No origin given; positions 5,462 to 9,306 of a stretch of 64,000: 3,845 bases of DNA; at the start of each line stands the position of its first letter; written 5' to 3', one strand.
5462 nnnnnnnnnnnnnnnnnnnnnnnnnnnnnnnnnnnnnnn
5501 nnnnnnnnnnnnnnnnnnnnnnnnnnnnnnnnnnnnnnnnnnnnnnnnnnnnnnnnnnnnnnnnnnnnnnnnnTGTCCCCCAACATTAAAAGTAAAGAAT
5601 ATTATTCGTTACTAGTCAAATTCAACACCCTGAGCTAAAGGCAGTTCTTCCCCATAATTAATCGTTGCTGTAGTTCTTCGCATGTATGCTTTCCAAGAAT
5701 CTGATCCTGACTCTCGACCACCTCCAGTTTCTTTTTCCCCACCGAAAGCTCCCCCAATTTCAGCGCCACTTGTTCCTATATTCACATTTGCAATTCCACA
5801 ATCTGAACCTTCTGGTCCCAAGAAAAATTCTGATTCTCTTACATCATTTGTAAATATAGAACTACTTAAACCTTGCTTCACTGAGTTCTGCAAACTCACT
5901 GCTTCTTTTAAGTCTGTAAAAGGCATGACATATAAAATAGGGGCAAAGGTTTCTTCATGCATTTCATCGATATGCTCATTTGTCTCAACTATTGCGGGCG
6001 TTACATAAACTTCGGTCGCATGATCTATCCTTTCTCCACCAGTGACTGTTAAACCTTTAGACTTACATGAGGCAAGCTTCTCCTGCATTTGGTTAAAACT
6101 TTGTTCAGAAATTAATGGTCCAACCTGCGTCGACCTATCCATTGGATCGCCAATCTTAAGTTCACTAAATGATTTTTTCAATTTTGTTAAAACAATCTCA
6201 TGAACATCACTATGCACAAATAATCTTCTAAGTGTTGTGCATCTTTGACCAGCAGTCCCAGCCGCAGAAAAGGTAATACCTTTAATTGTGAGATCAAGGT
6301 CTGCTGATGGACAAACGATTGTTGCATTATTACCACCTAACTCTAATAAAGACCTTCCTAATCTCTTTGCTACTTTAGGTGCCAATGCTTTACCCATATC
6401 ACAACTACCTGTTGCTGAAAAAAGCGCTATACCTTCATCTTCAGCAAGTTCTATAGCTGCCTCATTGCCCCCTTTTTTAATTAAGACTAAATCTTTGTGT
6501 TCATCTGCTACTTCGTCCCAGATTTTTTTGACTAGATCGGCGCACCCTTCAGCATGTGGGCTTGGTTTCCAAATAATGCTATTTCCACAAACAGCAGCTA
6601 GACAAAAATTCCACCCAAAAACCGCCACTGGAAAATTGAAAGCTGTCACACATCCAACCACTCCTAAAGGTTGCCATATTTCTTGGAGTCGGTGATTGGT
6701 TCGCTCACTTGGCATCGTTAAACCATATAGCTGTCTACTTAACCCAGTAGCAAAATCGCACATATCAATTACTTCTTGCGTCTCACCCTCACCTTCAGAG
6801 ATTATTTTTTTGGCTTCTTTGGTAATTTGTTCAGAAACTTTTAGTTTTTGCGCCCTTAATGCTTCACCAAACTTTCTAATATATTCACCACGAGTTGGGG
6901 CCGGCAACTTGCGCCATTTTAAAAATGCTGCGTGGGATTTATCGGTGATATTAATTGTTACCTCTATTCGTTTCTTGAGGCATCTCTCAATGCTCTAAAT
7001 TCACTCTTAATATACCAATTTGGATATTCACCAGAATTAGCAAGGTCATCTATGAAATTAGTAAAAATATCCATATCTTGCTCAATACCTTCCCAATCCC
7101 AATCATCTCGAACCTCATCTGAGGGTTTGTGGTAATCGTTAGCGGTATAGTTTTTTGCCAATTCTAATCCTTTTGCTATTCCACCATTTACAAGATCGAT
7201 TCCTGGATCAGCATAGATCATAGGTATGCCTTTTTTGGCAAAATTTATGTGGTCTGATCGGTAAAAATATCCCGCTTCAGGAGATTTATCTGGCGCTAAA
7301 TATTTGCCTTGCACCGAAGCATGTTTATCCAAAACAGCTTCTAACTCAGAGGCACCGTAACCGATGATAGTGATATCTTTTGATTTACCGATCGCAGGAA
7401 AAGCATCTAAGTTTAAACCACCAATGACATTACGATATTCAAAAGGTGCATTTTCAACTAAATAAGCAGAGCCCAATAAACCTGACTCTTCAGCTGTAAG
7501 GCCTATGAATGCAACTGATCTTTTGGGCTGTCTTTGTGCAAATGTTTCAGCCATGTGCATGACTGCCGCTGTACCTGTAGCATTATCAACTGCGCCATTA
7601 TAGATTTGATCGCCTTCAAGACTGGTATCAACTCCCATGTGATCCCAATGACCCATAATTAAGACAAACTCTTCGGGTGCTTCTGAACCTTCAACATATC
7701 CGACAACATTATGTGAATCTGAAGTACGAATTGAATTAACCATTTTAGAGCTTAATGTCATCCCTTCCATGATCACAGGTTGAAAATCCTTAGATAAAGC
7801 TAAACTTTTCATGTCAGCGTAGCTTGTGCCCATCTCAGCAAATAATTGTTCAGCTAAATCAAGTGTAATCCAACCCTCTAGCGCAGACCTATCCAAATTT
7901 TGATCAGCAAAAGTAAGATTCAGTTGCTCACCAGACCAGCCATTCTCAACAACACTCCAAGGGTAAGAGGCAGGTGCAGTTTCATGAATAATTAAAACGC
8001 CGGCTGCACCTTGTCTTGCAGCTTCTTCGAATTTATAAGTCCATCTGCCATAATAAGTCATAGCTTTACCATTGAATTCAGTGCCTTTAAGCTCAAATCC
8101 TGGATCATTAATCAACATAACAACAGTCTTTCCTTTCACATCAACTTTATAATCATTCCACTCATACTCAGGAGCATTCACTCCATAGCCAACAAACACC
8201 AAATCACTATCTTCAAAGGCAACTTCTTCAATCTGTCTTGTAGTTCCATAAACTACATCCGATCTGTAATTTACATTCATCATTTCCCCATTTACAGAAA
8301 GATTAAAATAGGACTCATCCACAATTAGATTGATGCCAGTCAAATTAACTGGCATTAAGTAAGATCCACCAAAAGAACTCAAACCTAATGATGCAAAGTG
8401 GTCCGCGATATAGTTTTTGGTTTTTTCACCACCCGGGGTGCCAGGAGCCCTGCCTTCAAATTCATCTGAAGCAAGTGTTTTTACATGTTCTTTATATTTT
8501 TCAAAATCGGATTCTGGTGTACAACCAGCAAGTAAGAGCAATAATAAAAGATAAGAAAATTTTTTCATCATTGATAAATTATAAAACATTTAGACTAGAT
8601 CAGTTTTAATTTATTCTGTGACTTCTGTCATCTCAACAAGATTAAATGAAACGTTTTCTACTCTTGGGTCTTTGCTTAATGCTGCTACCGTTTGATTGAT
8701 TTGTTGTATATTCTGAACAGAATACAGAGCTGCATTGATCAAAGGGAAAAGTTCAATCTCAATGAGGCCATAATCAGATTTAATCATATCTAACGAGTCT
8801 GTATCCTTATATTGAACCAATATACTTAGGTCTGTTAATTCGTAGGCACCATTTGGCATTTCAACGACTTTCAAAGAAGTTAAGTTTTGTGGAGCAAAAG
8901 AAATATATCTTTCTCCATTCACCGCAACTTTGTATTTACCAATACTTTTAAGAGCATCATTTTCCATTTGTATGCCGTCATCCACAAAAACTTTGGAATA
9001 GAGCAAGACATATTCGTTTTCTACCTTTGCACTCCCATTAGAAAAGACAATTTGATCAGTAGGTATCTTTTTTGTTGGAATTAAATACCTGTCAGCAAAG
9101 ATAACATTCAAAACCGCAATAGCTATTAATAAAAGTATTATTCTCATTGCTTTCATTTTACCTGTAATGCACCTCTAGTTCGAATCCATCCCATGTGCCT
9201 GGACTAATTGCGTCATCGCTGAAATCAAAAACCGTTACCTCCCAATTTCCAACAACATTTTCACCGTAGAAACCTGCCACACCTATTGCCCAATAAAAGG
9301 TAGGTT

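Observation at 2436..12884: Three unrelated enzymes share one leader module: lipobox Cys + exactly seven Gly + (Pro-Ala-Pro-Thr)n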

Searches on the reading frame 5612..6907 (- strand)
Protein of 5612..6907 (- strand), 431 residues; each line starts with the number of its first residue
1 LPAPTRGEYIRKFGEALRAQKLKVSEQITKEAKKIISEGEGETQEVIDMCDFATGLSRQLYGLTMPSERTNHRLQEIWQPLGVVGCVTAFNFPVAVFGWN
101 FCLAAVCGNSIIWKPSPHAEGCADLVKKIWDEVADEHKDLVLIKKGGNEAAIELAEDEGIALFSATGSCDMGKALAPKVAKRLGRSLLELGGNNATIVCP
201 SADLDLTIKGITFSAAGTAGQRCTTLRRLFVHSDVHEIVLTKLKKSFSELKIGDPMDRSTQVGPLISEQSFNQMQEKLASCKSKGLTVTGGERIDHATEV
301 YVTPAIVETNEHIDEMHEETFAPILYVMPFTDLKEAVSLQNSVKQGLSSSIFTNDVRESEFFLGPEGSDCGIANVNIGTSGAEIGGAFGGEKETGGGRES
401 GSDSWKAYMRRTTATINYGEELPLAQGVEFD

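Call 6: search_protein_families(library=pfam, proteins=[window:5612-6907:-], max_evalue=0.01)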
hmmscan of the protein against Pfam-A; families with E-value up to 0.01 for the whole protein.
window:5612-6907:- (431 aa): 1 family
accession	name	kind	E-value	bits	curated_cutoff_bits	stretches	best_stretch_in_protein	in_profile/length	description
PF00171.27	Aldedh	-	1.1e-103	347.8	23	1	1-412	48-459/461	Aldehyde dehydrogenase family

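Call 46: find_encoding_contigs(protein=window:5612-6907:-, flank=10000, max_places=8)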
Protein window:5612-6907:- (431 aa): no gene with exactly this product is on record in the collection.

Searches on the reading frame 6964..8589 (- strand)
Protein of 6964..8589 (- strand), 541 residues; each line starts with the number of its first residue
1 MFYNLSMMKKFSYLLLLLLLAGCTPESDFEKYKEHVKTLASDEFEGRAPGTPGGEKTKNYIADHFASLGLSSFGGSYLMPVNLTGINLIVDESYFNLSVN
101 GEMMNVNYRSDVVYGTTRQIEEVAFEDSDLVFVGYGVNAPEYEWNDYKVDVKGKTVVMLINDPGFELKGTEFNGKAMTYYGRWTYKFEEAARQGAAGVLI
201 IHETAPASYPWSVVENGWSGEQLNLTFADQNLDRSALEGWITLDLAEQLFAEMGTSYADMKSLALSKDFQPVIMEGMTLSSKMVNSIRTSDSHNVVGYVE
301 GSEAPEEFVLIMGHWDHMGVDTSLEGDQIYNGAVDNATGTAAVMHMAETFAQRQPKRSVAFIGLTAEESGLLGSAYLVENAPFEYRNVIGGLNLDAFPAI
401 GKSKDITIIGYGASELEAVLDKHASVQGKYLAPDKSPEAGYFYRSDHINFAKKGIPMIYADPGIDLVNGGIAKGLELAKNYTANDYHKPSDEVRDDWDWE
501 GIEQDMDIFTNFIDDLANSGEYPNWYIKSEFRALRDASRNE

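Call 6: search_protein_families(library=pfam, proteins=[window:6964-8589:-], max_evalue=0.01)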
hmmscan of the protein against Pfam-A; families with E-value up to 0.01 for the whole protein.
window:6964-8589:- (541 aa): 3 families
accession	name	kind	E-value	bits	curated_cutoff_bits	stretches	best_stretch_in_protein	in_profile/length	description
PF04389.22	Peptidase_M28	-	2e-41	142.3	21.3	1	294-508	1-188/193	Peptidase family M28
PF01546.33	Peptidase_M20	-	7.1e-05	23.2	24.6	1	332-382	32-84/206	Peptidase family M20/M25/M40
PF02225.27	PA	-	0.0012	19.3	23.9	1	136-205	12-61/95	PA domain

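Call 7: search_protein_families(library=ncbifam, proteins=[window:6964-8589:-], max_evalue=0.01)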
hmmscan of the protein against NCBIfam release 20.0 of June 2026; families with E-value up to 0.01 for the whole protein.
window:6964-8589:- (541 aa): 7 families
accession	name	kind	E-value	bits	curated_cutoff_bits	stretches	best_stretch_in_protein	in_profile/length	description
NF045908.1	AminopepLapALeg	equivalog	2e-06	26.9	600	1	327-459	217-351/396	aminopeptidase LapA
NF007568.0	PRK10199.1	equivalog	2.3e-05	23.9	298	1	319-396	128-205/346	aminopeptidase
TIGR01902.1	dapE-lys-deAc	subfamily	0.001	18.4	163.1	1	290-390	37-138/340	N-acetyl-ornithine/N-acetyl-lysine deacetylase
NF006768.0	PRK09290.1-1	equivalog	0.0013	17.6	532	1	288-369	55-128/411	allantoate deiminase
TIGR01900.1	dapE-gram_pos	equivalog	0.0016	17.4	304.2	1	293-369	46-125/351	succinyl-diaminopimelate desuccinylase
NF005913.0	PRK07906.1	subfamily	0.0032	16.1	382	1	277-386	54-175/442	hypothetical protein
NF003367.0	PRK04443.1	equivalog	0.0076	15.6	363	0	293-381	50-133/349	[LysW]-lysine hydrolase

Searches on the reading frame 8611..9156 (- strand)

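Call 6: search_protein_families(library=pfam, proteins=[window:8611-9156:-], max_evalue=0.01)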
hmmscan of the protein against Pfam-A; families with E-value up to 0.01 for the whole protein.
window:8611-9156:- (181 aa): 1 family
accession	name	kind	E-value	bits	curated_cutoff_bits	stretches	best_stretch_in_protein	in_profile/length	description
PF22148.1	Fervidolysin_NPro-like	-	0.00064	20.5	21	1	112-172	20-81/81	Fervidolysin N-terminal prodomain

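Call 7: search_protein_families(library=ncbifam, proteins=[window:8611-9156:-], max_evalue=0.01)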
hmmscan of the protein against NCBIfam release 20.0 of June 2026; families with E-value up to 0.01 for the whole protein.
window:8611-9156:- (181 aa): 0 families
